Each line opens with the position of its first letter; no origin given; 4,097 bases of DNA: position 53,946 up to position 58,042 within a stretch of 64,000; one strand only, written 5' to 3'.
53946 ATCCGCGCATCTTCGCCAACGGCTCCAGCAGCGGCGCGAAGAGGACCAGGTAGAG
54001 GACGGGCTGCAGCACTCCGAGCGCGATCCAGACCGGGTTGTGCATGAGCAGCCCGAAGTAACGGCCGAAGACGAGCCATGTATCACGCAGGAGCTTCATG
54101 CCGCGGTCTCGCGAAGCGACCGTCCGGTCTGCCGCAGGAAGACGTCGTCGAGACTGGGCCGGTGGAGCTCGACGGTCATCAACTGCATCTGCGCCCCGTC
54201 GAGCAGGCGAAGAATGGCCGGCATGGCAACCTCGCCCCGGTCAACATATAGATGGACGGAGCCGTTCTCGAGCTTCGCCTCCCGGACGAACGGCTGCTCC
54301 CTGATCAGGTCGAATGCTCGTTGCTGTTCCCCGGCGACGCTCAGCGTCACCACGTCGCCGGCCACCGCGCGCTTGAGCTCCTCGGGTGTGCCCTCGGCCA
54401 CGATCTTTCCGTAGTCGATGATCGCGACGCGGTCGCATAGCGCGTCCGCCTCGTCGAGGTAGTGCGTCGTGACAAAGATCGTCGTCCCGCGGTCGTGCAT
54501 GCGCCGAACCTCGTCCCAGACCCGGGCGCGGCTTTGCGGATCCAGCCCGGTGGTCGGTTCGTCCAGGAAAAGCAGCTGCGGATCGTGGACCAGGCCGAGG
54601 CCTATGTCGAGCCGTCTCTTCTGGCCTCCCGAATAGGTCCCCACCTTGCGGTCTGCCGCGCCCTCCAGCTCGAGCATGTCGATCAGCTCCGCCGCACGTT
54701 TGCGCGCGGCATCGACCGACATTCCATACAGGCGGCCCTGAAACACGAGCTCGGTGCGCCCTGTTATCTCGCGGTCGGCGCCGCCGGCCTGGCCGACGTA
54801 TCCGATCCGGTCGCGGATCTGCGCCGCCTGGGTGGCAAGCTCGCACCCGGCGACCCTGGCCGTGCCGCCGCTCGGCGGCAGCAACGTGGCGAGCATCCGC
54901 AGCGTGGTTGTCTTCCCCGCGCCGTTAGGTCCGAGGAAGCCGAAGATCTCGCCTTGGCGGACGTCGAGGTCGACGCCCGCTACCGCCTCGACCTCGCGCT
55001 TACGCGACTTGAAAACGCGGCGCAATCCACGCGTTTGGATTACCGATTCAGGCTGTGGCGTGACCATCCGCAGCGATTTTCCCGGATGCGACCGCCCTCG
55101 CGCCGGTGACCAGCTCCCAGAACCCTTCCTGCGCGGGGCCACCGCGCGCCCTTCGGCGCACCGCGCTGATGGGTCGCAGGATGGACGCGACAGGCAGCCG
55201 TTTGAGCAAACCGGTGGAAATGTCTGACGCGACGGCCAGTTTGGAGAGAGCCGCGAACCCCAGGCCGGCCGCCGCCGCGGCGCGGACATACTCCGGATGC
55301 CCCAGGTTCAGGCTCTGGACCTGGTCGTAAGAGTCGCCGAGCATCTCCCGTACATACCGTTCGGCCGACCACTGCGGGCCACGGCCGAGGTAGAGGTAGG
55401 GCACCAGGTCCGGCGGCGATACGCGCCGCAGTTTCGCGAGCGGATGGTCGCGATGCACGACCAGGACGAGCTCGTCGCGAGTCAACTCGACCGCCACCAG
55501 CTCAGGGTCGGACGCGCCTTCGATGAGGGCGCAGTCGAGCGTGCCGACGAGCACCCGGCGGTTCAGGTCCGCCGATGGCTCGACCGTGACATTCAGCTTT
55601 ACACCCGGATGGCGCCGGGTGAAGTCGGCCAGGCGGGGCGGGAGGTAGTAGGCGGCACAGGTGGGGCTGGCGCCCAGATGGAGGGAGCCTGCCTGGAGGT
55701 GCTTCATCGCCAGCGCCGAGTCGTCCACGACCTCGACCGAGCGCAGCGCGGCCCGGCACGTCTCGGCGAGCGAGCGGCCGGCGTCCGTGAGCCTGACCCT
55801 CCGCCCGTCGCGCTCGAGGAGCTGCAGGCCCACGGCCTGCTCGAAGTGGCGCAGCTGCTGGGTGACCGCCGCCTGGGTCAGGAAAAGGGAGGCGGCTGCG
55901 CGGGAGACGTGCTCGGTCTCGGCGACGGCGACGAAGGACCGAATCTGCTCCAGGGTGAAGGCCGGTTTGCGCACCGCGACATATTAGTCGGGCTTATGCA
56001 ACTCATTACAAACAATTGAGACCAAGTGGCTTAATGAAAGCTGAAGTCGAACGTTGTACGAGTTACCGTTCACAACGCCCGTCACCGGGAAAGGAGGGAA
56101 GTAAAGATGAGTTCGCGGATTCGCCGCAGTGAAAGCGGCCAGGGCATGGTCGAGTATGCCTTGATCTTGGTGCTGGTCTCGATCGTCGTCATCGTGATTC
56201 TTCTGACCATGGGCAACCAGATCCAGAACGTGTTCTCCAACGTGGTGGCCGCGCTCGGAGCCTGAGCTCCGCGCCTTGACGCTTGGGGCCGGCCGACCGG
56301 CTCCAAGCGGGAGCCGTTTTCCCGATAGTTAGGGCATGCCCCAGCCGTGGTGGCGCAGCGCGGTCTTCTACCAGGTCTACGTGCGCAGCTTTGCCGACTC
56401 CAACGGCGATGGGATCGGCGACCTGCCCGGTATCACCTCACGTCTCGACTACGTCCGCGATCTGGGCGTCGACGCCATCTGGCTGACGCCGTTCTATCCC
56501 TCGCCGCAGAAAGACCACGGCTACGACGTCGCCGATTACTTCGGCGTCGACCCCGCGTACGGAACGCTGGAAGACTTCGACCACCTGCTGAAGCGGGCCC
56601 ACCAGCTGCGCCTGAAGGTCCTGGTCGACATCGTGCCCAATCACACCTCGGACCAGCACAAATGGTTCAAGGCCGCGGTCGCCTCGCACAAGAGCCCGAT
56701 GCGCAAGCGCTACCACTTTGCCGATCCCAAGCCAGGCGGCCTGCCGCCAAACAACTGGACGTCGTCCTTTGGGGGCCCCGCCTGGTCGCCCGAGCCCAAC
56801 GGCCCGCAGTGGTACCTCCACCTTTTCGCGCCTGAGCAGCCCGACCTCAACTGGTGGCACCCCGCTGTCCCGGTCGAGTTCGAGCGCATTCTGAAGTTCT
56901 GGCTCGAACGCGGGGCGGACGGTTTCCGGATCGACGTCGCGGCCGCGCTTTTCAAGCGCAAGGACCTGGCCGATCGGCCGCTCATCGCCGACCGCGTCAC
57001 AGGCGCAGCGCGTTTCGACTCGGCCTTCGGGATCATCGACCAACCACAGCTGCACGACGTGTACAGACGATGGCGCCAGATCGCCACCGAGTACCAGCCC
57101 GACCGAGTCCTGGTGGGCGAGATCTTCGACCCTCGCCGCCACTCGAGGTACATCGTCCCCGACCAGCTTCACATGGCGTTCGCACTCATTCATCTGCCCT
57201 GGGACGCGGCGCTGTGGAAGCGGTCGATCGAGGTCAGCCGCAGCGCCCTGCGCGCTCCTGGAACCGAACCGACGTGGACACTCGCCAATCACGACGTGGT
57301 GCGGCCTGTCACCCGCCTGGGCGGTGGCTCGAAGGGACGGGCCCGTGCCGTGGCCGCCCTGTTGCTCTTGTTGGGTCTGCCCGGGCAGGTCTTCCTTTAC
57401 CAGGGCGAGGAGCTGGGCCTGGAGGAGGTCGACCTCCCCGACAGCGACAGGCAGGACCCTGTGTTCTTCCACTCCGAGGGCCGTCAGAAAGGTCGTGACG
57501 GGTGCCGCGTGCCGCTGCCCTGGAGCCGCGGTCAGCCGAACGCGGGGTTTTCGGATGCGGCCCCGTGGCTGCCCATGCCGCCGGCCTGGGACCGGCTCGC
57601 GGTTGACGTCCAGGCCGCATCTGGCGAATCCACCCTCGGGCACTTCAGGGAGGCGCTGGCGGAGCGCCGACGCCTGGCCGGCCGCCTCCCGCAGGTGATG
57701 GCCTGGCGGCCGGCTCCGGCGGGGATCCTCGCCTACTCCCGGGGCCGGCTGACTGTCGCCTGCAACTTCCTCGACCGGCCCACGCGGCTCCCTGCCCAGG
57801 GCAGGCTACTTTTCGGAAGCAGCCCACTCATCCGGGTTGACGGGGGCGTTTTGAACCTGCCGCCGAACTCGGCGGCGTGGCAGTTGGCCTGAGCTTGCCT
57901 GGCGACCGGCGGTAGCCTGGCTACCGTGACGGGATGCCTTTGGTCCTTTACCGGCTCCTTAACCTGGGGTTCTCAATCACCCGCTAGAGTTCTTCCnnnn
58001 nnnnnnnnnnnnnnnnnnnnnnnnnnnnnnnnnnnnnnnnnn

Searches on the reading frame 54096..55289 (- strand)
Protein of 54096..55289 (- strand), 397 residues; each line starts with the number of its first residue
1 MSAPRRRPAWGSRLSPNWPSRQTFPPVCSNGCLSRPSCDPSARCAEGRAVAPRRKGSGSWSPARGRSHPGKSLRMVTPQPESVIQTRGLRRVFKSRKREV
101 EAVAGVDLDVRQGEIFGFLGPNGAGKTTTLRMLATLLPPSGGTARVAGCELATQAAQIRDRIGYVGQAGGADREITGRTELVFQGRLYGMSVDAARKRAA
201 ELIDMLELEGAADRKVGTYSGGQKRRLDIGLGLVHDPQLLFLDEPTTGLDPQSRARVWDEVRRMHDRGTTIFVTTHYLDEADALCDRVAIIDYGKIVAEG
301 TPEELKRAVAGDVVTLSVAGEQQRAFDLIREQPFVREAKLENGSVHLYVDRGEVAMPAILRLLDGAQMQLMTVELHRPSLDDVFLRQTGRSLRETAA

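Call 47: search_protein_families(library=pfam, proteins=[window:54096-55289:-], max_evalue=0.001)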
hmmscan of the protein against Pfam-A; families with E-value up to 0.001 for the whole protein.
window:54096-55289:- (397 aa): 3 families
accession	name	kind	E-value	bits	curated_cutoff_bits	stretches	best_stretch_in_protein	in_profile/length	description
PF00005.33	ABC_tran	-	1.9e-28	100.2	25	1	105-247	3-137/137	ABC transporter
PF13732.12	DrrA1-3_C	-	3.4e-12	47.4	27.4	1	300-387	1-80/81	ATP-binding protein DrrA1-3-like, C-terminal domain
PF13304.12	AAA_21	-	3.9e-12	47.3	27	1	202-276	221-298/304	AAA domain, putative AbiEii toxin, Type IV TA system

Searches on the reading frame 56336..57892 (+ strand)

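Call 47: search_protein_families(library=pfam, proteins=[window:56336-57892:+], max_evalue=0.001)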
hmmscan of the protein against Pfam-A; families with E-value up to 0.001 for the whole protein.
window:56336-57892:+ (518 aa): 2 families
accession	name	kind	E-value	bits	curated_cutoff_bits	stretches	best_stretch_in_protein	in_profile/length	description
PF00128.31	Alpha-amylase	-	1e-109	368.2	22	1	13-445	1-438/446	Alpha amylase, catalytic domain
PF11941.14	DUF3459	-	4.3e-05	24.2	22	1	441-515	6-89/90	Domain of unknown function (DUF3459)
